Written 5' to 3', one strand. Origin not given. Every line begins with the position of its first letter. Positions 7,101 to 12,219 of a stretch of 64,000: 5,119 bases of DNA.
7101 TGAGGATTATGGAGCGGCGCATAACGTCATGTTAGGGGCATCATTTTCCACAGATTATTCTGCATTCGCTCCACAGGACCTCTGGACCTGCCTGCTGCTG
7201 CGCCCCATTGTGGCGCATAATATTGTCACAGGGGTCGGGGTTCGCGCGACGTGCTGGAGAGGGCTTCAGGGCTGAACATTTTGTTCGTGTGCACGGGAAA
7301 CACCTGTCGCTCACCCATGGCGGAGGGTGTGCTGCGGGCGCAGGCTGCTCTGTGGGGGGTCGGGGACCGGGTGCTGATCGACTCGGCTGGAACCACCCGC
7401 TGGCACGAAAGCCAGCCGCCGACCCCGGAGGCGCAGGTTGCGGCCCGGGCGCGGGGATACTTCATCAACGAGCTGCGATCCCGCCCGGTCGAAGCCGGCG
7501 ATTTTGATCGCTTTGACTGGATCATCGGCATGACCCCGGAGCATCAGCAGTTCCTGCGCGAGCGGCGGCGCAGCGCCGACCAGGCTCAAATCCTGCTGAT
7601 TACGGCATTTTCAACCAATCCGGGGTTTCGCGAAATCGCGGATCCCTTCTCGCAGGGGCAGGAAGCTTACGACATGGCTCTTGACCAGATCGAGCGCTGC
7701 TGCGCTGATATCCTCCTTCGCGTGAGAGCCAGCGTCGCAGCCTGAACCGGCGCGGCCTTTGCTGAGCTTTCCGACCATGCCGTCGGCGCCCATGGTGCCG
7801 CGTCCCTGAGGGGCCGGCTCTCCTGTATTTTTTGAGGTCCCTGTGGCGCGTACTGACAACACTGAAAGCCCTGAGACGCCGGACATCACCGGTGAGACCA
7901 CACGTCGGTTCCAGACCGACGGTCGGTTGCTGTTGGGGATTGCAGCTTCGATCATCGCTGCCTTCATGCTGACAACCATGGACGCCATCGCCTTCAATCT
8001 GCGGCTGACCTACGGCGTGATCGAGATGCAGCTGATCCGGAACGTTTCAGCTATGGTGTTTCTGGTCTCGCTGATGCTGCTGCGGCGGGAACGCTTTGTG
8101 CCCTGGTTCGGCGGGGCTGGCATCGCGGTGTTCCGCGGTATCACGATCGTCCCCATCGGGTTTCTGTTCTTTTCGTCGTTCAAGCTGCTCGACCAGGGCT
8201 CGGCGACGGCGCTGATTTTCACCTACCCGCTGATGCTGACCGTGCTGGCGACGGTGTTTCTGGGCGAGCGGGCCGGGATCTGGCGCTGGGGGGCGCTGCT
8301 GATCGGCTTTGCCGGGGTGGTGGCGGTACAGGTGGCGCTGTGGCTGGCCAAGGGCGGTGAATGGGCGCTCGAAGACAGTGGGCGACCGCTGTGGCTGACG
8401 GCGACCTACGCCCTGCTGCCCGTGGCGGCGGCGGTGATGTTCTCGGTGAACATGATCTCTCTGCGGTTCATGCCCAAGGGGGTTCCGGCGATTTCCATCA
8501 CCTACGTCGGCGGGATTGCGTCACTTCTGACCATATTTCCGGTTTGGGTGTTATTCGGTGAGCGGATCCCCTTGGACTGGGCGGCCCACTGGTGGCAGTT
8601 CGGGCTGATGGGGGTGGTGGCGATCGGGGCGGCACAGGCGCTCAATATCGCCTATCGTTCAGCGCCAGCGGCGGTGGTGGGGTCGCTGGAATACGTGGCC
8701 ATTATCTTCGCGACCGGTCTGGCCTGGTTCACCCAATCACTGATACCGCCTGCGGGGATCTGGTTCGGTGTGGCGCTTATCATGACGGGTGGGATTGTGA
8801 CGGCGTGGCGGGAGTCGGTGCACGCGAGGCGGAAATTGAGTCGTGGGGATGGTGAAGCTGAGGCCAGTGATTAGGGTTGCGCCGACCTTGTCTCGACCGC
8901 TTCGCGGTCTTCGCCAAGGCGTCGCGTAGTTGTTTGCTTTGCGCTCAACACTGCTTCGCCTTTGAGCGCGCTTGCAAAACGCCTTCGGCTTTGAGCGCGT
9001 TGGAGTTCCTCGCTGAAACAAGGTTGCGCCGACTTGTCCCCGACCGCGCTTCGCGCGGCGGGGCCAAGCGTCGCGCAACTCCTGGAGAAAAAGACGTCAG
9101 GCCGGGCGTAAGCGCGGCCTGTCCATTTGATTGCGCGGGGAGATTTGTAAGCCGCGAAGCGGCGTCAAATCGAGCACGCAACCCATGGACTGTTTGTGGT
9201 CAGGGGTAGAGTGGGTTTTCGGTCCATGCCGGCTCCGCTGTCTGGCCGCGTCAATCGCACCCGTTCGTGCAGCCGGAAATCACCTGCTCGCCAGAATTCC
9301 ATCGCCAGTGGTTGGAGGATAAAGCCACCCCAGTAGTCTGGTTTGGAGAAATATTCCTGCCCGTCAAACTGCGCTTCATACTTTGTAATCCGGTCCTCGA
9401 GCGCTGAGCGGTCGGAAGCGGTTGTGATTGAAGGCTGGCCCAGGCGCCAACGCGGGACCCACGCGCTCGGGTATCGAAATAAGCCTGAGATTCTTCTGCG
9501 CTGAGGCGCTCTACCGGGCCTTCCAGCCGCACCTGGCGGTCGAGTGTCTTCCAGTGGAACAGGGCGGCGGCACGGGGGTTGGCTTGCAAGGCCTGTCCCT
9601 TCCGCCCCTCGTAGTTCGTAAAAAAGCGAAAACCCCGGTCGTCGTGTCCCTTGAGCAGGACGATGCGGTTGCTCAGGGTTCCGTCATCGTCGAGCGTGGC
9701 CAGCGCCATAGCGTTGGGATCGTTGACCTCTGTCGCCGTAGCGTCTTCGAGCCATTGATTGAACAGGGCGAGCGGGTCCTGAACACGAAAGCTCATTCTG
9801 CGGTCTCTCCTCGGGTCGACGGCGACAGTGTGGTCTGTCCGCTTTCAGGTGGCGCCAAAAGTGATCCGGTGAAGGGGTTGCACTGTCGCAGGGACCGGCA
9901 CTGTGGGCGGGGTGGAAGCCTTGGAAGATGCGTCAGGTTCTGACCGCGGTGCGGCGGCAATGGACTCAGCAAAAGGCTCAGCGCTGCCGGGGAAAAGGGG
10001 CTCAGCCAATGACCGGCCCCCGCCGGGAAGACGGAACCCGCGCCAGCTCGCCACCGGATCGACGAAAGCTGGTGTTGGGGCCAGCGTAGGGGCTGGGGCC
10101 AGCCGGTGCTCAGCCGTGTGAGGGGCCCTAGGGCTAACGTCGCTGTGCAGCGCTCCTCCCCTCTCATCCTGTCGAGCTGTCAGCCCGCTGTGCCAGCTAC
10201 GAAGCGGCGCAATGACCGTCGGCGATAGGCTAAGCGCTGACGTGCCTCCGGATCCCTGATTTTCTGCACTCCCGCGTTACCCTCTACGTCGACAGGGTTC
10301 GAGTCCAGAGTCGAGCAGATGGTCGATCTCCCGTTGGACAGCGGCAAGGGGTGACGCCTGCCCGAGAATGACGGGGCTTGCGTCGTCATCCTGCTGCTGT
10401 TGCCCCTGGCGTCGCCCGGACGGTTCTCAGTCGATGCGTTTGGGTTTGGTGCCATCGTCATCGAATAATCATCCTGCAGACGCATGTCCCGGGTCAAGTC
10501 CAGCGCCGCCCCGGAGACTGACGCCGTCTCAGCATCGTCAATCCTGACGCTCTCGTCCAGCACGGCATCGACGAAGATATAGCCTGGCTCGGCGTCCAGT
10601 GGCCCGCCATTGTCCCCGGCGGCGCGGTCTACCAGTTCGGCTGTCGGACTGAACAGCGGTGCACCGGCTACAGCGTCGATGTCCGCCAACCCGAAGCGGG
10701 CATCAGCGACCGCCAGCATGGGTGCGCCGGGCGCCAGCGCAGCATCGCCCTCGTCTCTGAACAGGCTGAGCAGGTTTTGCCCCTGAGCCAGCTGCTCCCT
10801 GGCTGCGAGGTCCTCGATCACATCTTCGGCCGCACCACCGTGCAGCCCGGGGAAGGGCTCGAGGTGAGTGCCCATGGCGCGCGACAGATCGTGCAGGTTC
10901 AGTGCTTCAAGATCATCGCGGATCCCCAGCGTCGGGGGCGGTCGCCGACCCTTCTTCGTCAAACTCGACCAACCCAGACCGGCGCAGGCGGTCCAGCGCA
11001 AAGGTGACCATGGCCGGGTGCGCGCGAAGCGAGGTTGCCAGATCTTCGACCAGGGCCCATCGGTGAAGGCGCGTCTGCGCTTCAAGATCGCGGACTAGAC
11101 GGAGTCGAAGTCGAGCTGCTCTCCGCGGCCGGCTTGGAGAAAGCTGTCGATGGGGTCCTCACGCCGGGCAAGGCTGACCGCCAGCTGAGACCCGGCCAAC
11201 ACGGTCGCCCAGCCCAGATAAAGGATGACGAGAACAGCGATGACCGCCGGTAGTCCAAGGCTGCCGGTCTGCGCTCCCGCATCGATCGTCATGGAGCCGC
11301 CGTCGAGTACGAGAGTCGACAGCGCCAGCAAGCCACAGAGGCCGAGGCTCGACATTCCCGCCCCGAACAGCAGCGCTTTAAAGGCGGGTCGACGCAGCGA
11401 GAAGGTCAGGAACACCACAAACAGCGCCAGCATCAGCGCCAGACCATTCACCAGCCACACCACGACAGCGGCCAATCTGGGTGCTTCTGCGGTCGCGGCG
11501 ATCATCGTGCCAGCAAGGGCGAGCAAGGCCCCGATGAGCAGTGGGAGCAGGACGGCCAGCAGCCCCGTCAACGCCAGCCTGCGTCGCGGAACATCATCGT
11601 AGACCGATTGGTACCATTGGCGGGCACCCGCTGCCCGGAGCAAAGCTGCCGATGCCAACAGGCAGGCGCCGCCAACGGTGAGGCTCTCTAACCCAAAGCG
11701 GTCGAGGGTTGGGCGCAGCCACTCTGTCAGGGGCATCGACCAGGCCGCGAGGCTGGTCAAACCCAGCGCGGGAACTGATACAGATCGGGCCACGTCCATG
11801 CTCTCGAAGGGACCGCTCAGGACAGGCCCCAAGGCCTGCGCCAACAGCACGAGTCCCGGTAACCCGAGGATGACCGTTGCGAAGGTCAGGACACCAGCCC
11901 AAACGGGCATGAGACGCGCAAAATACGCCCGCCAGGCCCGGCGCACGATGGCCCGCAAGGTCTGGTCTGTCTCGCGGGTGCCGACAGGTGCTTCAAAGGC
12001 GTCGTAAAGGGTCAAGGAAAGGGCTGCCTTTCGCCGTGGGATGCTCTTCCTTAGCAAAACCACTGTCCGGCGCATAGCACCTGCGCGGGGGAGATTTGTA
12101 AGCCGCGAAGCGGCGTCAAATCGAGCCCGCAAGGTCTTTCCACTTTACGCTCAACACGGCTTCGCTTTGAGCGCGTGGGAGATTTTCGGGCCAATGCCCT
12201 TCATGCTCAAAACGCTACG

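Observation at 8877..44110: Modular hairpin-repeat family forming five intergenic mosaic clusters (BIME/REP-like)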

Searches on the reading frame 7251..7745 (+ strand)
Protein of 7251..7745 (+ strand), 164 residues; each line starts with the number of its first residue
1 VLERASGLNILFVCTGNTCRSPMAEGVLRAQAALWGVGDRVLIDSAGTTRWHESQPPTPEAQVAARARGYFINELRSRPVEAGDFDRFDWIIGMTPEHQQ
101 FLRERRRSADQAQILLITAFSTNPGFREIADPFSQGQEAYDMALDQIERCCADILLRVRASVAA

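Call 75: search_protein_families(library=pfam, proteins=[window:7251-7745:+], max_evalue=0.001)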
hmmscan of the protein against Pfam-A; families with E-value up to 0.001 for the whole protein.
window:7251-7745:+ (164 aa): 1 family
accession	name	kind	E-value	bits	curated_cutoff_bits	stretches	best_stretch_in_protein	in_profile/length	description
PF01451.26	LMWPc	-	6.7e-33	114.4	23.2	1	10-154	1-143/144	Low molecular weight phosphotyrosine protein phosphatase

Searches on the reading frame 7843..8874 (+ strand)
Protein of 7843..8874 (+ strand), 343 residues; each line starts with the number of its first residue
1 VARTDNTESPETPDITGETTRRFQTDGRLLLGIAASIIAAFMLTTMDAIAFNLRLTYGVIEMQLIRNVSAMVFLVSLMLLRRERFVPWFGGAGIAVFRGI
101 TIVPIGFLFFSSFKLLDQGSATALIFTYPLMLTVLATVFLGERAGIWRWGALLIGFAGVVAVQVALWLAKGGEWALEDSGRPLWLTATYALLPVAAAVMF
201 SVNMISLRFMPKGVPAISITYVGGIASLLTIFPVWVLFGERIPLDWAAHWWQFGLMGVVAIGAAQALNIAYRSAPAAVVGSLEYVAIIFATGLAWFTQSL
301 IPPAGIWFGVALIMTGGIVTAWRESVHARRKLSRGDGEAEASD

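Call 12: search_protein_families(library=pfam, proteins=[window:7843-8874:+], max_evalue=0.001)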
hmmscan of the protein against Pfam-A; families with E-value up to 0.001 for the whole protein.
window:7843-8874:+ (343 aa): 1 family
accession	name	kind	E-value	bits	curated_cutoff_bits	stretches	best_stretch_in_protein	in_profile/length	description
PF00892.27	EamA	-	1.3e-13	51.8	28.2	2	30-161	5-132/135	EamA-like transporter family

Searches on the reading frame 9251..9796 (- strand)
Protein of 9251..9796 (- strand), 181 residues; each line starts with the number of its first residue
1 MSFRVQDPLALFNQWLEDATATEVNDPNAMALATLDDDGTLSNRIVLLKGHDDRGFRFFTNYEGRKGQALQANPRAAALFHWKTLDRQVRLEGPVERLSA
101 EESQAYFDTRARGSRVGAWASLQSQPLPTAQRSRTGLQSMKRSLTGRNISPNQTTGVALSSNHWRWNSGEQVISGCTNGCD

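Call 12: search_protein_families(library=pfam, proteins=[window:9251-9796:-], max_evalue=0.001)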
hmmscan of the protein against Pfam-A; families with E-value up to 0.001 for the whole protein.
window:9251-9796:- (181 aa): 2 families
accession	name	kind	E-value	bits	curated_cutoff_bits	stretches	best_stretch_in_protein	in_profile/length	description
PF01243.27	PNPOx_N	-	2.7e-23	83.1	28.1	1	16-128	1-104/120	Pyridoxamine 5'-phosphate oxidase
PF12766.13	Pyridox_oxase_2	-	0.00014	22.8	26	1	12-95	4-96/100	Pyridoxamine 5'-phosphate oxidase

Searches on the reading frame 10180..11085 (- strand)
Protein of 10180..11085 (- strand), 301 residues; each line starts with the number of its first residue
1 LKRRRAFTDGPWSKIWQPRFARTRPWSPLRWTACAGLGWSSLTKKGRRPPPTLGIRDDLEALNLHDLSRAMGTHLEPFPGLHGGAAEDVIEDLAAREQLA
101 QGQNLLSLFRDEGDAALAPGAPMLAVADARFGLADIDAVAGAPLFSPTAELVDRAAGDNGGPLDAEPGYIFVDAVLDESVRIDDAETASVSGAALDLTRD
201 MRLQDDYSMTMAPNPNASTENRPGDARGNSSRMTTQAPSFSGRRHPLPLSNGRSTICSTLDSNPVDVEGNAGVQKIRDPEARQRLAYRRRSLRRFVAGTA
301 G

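Call 24: search_protein_families(library=pfam, proteins=[window:10180-11085:-], max_evalue=0.01)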
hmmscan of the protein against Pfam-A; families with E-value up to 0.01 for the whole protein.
window:10180-11085:- (301 aa): 0 families

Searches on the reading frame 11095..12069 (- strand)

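Call 12: search_protein_families(library=pfam, proteins=[window:11095-12069:-], max_evalue=0.001)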
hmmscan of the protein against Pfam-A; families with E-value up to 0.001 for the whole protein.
window:11095-12069:- (324 aa): 1 family
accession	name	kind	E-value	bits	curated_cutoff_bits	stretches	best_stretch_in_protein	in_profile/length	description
PF03631.20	Virul_fac_BrkB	-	0.00056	20.1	33.7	0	147-303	92-258/259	Virulence factor BrkB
